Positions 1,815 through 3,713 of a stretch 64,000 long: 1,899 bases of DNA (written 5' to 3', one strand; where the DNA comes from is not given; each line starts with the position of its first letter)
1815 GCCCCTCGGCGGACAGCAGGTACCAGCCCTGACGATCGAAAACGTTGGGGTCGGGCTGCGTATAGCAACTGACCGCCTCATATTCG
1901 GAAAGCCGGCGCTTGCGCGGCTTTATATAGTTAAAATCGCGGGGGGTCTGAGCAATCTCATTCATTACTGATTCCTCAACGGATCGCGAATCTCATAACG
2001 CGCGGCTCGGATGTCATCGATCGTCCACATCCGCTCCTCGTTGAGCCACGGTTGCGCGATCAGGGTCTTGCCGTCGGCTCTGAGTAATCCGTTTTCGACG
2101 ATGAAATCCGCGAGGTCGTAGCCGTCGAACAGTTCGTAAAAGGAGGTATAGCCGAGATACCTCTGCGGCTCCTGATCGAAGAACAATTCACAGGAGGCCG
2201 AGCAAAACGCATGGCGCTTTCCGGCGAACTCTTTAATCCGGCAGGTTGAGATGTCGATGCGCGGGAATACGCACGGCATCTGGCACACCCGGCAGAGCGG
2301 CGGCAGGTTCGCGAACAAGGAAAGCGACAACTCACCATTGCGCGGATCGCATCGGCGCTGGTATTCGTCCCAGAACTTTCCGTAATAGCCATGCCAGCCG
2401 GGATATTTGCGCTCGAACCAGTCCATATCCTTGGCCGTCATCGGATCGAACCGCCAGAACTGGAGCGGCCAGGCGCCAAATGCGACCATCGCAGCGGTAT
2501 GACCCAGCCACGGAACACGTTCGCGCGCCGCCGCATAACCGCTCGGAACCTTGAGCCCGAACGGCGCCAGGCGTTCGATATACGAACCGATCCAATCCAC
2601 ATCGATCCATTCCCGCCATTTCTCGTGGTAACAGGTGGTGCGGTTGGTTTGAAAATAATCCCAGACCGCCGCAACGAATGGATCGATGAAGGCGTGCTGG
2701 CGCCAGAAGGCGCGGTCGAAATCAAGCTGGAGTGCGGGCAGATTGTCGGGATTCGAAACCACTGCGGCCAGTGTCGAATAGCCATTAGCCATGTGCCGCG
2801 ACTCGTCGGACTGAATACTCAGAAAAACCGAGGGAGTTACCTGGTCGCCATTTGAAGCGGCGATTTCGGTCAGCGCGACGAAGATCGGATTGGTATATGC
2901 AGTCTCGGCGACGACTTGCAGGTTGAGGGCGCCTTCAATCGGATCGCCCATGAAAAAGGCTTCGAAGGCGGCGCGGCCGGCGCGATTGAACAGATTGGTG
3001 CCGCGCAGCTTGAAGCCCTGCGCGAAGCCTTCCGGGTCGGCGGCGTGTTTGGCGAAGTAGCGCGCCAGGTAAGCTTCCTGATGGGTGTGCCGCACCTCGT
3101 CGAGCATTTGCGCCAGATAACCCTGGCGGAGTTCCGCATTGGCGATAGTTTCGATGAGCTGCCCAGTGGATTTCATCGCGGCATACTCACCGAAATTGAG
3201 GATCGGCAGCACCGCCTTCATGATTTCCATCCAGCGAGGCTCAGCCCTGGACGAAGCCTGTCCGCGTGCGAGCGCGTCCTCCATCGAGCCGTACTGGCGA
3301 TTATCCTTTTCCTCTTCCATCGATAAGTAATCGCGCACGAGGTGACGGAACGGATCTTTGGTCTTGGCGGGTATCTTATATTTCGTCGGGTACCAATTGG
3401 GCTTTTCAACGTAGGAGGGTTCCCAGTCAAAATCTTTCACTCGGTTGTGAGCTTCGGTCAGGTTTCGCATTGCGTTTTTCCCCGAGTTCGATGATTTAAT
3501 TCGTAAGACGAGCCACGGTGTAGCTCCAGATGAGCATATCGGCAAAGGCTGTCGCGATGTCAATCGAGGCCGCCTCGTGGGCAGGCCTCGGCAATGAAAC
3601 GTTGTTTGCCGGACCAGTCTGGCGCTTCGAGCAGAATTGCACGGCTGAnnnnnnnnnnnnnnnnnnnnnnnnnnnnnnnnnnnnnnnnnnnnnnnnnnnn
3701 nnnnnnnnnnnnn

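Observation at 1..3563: sMMO-like soluble diiron monooxygenase operon (alpha, beta, coupling protein, reductase) in a non-methanotroph-like genomic context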

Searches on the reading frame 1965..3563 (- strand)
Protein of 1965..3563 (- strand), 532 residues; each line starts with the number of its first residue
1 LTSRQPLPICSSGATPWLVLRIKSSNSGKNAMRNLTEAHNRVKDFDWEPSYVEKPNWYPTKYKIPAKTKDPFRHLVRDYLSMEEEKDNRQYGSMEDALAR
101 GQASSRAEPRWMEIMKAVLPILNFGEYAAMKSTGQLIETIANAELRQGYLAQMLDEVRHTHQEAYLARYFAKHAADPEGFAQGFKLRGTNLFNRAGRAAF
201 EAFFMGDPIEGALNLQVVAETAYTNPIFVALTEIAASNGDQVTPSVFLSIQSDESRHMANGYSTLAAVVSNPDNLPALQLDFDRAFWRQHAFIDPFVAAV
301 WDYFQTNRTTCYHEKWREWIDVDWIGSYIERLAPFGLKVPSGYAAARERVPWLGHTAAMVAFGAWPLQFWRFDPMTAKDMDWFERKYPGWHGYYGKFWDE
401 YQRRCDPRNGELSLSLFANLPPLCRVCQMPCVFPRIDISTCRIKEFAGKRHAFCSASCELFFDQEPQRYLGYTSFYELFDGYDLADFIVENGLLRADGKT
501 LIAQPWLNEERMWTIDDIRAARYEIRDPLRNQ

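Call 4: search_protein_families(library=pfam, proteins=[window:1965-3563:-], max_evalue=0.01)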
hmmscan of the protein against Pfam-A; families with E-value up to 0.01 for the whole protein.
window:1965-3563:- (532 aa): 2 families
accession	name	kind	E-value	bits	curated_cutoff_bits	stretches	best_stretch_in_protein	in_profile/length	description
PF02332.24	Phenol_Hydrox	-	2.1e-51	175.2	24.4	1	47-271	1-229/230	Methane/Phenol/Alkene Hydroxylase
PF04945.19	YHS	-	0.001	19.5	30.3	1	445-471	19-45/47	YHS domain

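Call 6: search_solved_structures(query=window:1965-3563:-, max_evalue=0.001, show_alignments=2)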
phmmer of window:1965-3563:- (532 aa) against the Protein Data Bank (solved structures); distinct sequences matched with E-value up to 0.001: 31.
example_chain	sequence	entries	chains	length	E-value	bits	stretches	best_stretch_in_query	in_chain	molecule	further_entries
4gam_A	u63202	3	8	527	7.3e-117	394.3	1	33-529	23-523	Methane monooxygenase component A alpha chain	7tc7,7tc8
1fyz_A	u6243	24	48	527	1.6e-116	393.2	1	33-529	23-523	METHANE MONOOXYGENASE COMPONENT A, ALPHA CHAIN | Methane monooxygenase component A alpha chain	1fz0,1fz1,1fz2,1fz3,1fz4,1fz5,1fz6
1mmo_D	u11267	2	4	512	2.9e-115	389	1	34-529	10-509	METHANE MONOOXYGENASE HYDROLASE (ALPHA CHAIN) | METHANE MONOOXYGENASE HYDROXYLASE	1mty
1mhy_D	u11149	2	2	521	1.8e-109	369.9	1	36-529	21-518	METHANE MONOOXYGENASE HYDROXYLASE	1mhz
6vk4_A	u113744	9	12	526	3.5e-109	368.9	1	37-529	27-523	Methane monooxygenase component A alpha chain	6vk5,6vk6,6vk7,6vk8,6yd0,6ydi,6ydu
7m8q_A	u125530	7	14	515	4.4e-109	368.6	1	37-529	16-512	Methane monooxygenase component A alpha chain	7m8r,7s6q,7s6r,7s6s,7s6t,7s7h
6d7k_A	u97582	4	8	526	2.6e-108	366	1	37-529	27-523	Methane monooxygenase hydroxylase, MmoX1 | Methane monooxygenase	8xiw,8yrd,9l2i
3u52_A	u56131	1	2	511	9.4e-39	136.5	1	29-481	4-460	Phenol hydroxylase component phN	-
2inn_A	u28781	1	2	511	9.4e-39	136.5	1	29-481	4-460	Phenol hydroxylase component phN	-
2inp_A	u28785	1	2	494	5.8e-38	133.8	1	42-481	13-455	Phenol hydroxylase component phN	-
3dhg_A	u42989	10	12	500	2e-34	122.1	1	42-490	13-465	toluene 4-monooxygenase hydroxylase alpha subunit | Toluene-4-monooxygenase system protein A | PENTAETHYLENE GLYCOL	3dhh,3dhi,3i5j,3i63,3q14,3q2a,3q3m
5tds_A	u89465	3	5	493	2.1e-34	122.1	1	42-490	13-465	Toluene-4-monooxygenase system protein A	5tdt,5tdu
4p1b_A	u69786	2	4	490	2.2e-34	122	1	42-490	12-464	Toluene-4-monooxygenase system protein A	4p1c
3rmk_A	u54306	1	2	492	2.2e-34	122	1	42-490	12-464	Toluene-4-monooxygenase system protein A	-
1t0q_A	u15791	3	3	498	4.1e-34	121.1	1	43-479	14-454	toluene, o-xylene monooxygenase oxygenase subunit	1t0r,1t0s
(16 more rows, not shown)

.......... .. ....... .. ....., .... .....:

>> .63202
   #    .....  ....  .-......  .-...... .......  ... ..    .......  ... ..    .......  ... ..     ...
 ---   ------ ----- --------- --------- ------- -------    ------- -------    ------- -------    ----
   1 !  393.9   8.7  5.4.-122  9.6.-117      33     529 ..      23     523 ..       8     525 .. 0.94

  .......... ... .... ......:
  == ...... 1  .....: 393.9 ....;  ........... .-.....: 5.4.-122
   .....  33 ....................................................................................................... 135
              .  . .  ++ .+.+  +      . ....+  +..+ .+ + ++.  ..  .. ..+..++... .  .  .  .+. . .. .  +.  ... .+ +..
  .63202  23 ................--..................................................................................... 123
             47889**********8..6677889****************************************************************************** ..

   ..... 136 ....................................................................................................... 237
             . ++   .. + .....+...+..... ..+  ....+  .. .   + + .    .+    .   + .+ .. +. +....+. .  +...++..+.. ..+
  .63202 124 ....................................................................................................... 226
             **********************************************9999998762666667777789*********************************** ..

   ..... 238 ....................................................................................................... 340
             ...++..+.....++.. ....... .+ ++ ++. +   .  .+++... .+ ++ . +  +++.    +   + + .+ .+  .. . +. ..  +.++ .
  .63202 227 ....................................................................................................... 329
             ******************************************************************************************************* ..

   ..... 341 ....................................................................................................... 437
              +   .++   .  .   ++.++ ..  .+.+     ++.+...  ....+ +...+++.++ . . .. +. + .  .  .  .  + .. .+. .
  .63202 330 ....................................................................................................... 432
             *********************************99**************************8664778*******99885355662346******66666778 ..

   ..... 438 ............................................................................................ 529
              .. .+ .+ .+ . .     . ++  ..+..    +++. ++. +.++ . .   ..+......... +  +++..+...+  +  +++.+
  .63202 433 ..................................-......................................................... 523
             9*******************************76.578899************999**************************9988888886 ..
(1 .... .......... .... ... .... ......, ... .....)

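Call 7: search_protein_families(library=ncbifam, proteins=[window:1965-3563:-], max_evalue=0.01)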
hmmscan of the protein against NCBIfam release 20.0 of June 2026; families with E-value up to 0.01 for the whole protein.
window:1965-3563:- (532 aa): 0 families

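Call 8: find_homologous_proteins(query=window:1965-3470:-, max_evalue=1e-10)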
Query window:1965-3470:- (501 aa): 533 proteins with E <= 1e-10 among 8000 candidates; the best 120 are listed.
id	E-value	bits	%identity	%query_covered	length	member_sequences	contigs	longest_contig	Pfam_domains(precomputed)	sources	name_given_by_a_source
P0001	0.0e+0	1080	89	100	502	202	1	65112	PF04945.20,PF02332.25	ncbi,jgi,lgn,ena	jgi:hypothetical protein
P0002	0.0e+0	1055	87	100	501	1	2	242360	PF02332.25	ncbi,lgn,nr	ncbi:MAG: monooxygenase [Candidatus Binataceae bacterium]|nr:monooxygenase [Candidatus Binataceae ba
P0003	6.8e-278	941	78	100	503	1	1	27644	PF02332.25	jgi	jgi:hypothetical protein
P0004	3.6e-275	932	77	99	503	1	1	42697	PF02332.25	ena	-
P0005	8.5e-274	927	75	99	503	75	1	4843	PF04945.20,PF02332.25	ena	-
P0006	1.9e-269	913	75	100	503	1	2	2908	PF04945.20,PF02332.25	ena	-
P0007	2.3e-264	896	73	99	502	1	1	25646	PF02332.25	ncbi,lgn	-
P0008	6.3e-263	891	74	99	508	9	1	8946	PF04945.20,PF02332.25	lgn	-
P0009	3.2e-262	889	73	100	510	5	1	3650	PF02332.25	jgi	jgi:hypothetical protein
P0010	1.1e-261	887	73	100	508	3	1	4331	PF04945.20,PF02332.25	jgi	jgi:hypothetical protein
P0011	5.9e-261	885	73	100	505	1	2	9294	PF02332.25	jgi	jgi:1,2-phenylacetyl-CoA epoxidase catalytic subunit/YHS domain-containing protein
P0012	1.6e-260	883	73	100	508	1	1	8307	PF04945.20,PF02332.25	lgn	-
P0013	4.0e-260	882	73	99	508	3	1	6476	PF04945.20,PF02332.25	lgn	-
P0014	2.2e-259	879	73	99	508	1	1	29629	PF02332.25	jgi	jgi:hypothetical protein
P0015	7.8e-258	874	72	100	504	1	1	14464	PF02332.25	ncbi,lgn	-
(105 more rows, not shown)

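Call 9: find_encoding_contigs(protein=P0002, flank=10000, max_places=3)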
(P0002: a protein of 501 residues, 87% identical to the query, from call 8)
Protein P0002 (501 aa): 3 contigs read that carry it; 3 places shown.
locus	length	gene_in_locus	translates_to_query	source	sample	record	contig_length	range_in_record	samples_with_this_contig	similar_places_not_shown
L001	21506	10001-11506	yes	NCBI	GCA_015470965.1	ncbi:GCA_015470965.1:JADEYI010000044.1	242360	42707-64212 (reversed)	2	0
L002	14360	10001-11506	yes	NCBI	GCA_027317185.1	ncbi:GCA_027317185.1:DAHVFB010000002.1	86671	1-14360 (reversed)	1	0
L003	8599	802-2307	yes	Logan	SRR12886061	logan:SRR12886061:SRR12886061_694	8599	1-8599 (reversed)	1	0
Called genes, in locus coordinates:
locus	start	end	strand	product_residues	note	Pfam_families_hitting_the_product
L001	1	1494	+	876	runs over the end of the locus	PF13298:LigD_N, PF01068:DNA_ligase_A_M, PF04679:DNA_ligase_A_C, PF21686:LigD_Prim-Pol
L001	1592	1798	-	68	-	PF00313:CSD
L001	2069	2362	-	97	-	-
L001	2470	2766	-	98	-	-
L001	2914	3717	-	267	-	PF00378:ECH_1, PF16113:ECH_2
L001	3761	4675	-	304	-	PF01791:DeoC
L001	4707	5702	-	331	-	PF02685:Glucokinase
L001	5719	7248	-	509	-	PF00479:G6PD_N, PF02781:G6PD_C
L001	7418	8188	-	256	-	-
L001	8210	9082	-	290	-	PF16697:Yop-YscD_cpl, PF00498:FHA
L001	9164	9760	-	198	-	-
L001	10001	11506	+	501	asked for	PF02332:Phenol_Hydrox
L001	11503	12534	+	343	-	PF02332:Phenol_Hydrox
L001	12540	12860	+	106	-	PF02406:MmoB_DmpM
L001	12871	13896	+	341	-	PF00111:Fer2, PF00970:FAD_binding_6, PF00175:NAD_binding_1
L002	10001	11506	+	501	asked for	PF02332:Phenol_Hydrox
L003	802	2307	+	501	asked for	PF02332:Phenol_Hydrox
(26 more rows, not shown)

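Call 10: find_encoding_contigs(protein=P0001, flank=10000, max_places=3)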
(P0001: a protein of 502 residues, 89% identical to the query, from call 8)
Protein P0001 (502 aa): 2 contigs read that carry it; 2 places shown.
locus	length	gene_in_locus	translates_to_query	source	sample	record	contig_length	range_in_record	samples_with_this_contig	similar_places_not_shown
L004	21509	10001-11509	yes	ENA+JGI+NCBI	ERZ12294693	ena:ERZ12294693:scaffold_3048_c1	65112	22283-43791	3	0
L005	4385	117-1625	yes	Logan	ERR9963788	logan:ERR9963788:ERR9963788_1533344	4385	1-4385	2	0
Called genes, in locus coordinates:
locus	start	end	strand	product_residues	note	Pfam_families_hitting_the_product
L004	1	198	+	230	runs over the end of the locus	PF00296:Bac_luciferase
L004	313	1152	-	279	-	PF02518:HATPase_c, PF00072:Response_reg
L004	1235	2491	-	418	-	PF05227:CHASE3, PF00989:PAS, PF08448:PAS_4, PF13426:PAS_9, PF00512:HisKA (weak)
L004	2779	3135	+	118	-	-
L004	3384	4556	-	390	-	PF04909:Amidohydro_2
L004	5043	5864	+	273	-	PF08386:Abhydrolase_4 (faint), PF12146:Hydrolase_4, PF00561:Abhydrolase_1, PF00975:Thioesterase (weak), PF12697:Abhydrolase_6, PF03096:Ndr (weak)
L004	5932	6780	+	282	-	PF00378:ECH_1, PF16113:ECH_2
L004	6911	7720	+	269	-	PF00378:ECH_1, PF16113:ECH_2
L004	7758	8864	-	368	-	PF03069:FmdA_AmdA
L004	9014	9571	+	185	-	PF00255:GSHPx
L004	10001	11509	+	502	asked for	PF02332:Phenol_Hydrox, PF04945:YHS (weak)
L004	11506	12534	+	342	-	PF02332:Phenol_Hydrox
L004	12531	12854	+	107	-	PF02406:MmoB_DmpM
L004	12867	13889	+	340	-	PF00111:Fer2, PF00970:FAD_binding_6, PF00175:NAD_binding_1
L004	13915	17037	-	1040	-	PF00873:ACR_tran, PF03176:MMPL (faint), PF02355:SecD_SecF_C (faint)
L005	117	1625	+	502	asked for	PF02332:Phenol_Hydrox, PF04945:YHS (weak)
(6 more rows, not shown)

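Call 11: search_dna_similar(query=window:1965-3470:-, collection=plasmids, mode=protein, max_rows=60, rows=spread)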
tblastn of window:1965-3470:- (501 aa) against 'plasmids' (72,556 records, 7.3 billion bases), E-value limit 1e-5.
Records with a match: 74; places in all: 85; records where one place covers at least 80% of the query: 68.
Best place of each record, by identity: 60-80% 5; <60% 69.
By first word of the organism name: Acinetobacter 15; Rhodococcus 10; Mycobacterium 4; Azospirillum 4; Paraburkholderia 4; Caballeronia 3; Cupriavidus 3; Mycolicibacterium 2; Methylocella 2; Xanthobacter 2; and 23 more.
By predicted mobility (MOB-suite, as given by PLSDB): mobilizable 32; non-mobilizable 23; conjugative 19.
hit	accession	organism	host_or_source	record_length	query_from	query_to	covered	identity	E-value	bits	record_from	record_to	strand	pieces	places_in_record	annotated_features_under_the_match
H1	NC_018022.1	Mycolicibacterium chubuense NBB4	-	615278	3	499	99%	61.8%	0e+0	637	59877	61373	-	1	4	aromatic/alkene/methane monooxygenase hydroxylase/oxygenase subunit ...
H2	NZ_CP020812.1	Mycobacterium dioxanotrophicus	Single cell,river sediment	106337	3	499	99%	61.2%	0e+0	629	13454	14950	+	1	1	aromatic/alkene/methane monooxygenase hydroxylase/oxygenase subunit ...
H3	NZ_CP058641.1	Rhodococcus sp. ZPP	cell culture,soil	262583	3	499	99%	61.0%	0e+0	631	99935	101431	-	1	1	aromatic/alkene/methane monooxygenase hydroxylase/oxygenase subunit ...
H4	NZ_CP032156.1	Mycobacterium sp. ELW1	whole organism,Stream sediment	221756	4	500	99%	59.5%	0e+0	612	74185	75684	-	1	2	monooxygenase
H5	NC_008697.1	Nocardioides sp. JS614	-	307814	3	499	99%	48.3%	6e-152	486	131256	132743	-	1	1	aromatic/alkene/methane monooxygenase hydroxylase/oxygenase subunit ...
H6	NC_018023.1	Mycolicibacterium chubuense NBB4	-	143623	7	499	98%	46.9%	2e-146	470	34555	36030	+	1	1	aromatic/alkene/methane monooxygenase hydroxylase/oxygenase subunit ...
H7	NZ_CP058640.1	Rhodococcus sp. ZPP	cell culture,soil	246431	6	498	98%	43.1%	4e-125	409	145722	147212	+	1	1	methane monooxygenase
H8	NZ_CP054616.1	Azospirillum oryzae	cell culture,soil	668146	3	498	99%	37.5%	3e-95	323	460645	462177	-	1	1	aromatic/alkene/methane monooxygenase hydroxylase/oxygenase subunit ...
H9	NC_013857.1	Azospirillum sp. B510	-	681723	3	498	99%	37.5%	1e-94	321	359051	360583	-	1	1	aromatic/alkene/methane monooxygenase hydroxylase/oxygenase subunit ...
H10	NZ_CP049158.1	Caballeronia sp. SBC1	whole organism,soil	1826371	3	498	99%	37.4%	7e-97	328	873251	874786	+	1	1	none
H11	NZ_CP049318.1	Caballeronia sp. SBC2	whole organism,soil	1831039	3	498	99%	37.4%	7e-97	328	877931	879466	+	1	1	none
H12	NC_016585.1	Azospirillum lipoferum 4B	-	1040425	3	498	99%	36.9%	1e-93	318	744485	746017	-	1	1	none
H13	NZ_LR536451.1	Methylocella tundrae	-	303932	4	498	99%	36.8%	1e-92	315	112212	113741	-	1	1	methane monooxygenase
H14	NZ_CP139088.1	Methylocella tundrae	Single cell,tundra wetland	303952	4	498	99%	36.8%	1e-92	315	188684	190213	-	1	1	methane monooxygenase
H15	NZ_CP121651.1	Bradyrhizobium sp. CB82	Stylosanthes guianensis,cell culture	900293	3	498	99%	36.7%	4e-92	314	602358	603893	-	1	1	aromatic/alkene/methane monooxygenase hydroxylase/oxygenase subunit ...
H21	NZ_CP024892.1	Rhodococcus ruber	cell culture,activated sludge from ...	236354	2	497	99%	35.4%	1e-97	330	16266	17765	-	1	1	methane monooxygenase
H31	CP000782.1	Xanthobacter autotrophicus Py2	-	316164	1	469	94%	25.3%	4e-30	132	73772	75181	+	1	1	methane/phenol/toluene hydroxylase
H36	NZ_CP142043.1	Pseudomonas veronii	cell culture,ground water from aniline ...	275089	11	439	86%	26.4%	5e-31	135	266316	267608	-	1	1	phenol 2-monooxygenase oxygenase component DmpN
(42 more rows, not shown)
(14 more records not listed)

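Call 15: get_annotated_region(hit=H1, flank=7000)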
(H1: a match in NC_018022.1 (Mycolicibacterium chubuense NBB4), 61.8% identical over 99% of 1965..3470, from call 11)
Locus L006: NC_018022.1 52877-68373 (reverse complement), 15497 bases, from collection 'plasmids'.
description: Mycolicibacterium chubuense NBB4 plasmid pMYCCH.01, complete sequence
organism: Mycolicibacterium chubuense NBB4 (NCBI taxid 710421)
taxonomy: Bacteria; Actinomycetota; Actinomycetes; Mycobacteriales; Mycobacteriaceae; Mycolicibacterium; Mycolicibacterium chubuense; Mycolicibacterium chubuense NBB4
host: -; source: -; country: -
typing (MOB-suite, as given by PLSDB): mobilizable; relaxase MOBF,MOBF
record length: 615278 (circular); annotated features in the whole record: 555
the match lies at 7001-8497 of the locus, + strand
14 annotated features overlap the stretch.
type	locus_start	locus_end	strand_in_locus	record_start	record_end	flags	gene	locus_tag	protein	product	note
CDS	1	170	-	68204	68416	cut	-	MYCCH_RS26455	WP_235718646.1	hypothetical protein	-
CDS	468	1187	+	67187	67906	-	-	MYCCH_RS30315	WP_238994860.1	DUF4226 domain-containing protein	-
CDS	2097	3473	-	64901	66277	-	-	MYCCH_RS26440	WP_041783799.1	histidine kinase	GO:0000160 - phosphorelay signal transduction system [Evidence IEA]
CDS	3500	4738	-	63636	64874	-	-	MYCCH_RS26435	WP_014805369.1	iron-containing alcohol dehydrogenase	-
CDS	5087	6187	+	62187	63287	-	-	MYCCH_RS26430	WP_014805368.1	GAF domain-containing protein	-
CDS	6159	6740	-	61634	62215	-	-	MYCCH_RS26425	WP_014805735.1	response regulator transcription factor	GO:0000160 - phosphorelay signal transduction system [Evidence IEA]; GO:0006355 - regulation of DNA-templated ...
CDS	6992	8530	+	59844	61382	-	-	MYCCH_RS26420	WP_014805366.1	aromatic/alkene/methane monooxygenase hydroxylase/oxygenase subunit alpha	-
CDS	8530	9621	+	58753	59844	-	-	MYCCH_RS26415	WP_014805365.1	aromatic/alkene monooxygenase hydroxylase subunit beta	-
CDS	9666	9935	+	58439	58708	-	-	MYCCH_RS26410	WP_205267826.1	MmoB/DmpM family protein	GO:0006725 - cellular aromatic compound metabolic process [Evidence IEA]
CDS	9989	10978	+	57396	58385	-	-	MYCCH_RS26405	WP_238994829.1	FAD-binding oxidoreductase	-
CDS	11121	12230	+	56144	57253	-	-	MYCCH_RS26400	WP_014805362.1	NDMA-dependent alcohol dehydrogenase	-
CDS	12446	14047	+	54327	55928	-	groL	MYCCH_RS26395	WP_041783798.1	chaperonin GroEL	GO:0006457 - protein folding [Evidence IEA]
CDS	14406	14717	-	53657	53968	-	-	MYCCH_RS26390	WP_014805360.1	hypothetical protein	-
CDS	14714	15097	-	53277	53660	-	-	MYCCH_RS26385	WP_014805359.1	AbrB/MazE/SpoVT family DNA-binding domain-containing protein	-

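Call 16: get_annotated_region(hit=H2, flank=7000)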
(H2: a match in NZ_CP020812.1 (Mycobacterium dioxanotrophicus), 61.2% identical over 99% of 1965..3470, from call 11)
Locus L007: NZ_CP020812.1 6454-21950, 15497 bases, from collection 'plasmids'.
description: Mycobacterium dioxanotrophicus strain PH-06 plasmid unnamed3, complete sequence
organism: Mycobacterium dioxanotrophicus (NCBI taxid 482462)
taxonomy: Bacteria; Actinomycetota; Actinomycetes; Mycobacteriales; Mycobacteriaceae; Mycobacterium; Mycobacterium dioxanotrophicus
host: -; source: Single cell,river sediment; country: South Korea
typing (MOB-suite, as given by PLSDB): non-mobilizable; replicon rep_cluster_1561
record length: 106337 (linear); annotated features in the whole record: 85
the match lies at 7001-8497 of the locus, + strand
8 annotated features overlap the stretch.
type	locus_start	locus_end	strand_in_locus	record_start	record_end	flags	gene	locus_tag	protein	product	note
CDS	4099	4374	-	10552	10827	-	-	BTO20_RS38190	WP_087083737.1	alpha/beta hydrolase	-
CDS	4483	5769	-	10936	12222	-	-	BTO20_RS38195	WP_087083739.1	IS256 family transposase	-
CDS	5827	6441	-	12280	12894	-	-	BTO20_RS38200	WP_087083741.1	alpha/beta fold hydrolase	-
CDS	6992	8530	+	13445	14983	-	-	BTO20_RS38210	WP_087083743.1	aromatic/alkene/methane monooxygenase hydroxylase/oxygenase subunit alpha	-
CDS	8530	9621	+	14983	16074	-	-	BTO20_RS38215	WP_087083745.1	aromatic/alkene monooxygenase hydroxylase subunit beta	-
CDS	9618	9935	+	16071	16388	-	-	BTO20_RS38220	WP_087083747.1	MmoB/DmpM family protein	-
CDS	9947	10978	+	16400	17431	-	-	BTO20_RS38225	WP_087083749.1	2Fe-2S iron-sulfur cluster-binding protein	-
CDS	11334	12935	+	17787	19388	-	groL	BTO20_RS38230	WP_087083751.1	chaperonin GroEL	GO:0006457 - protein folding [Evidence IEA]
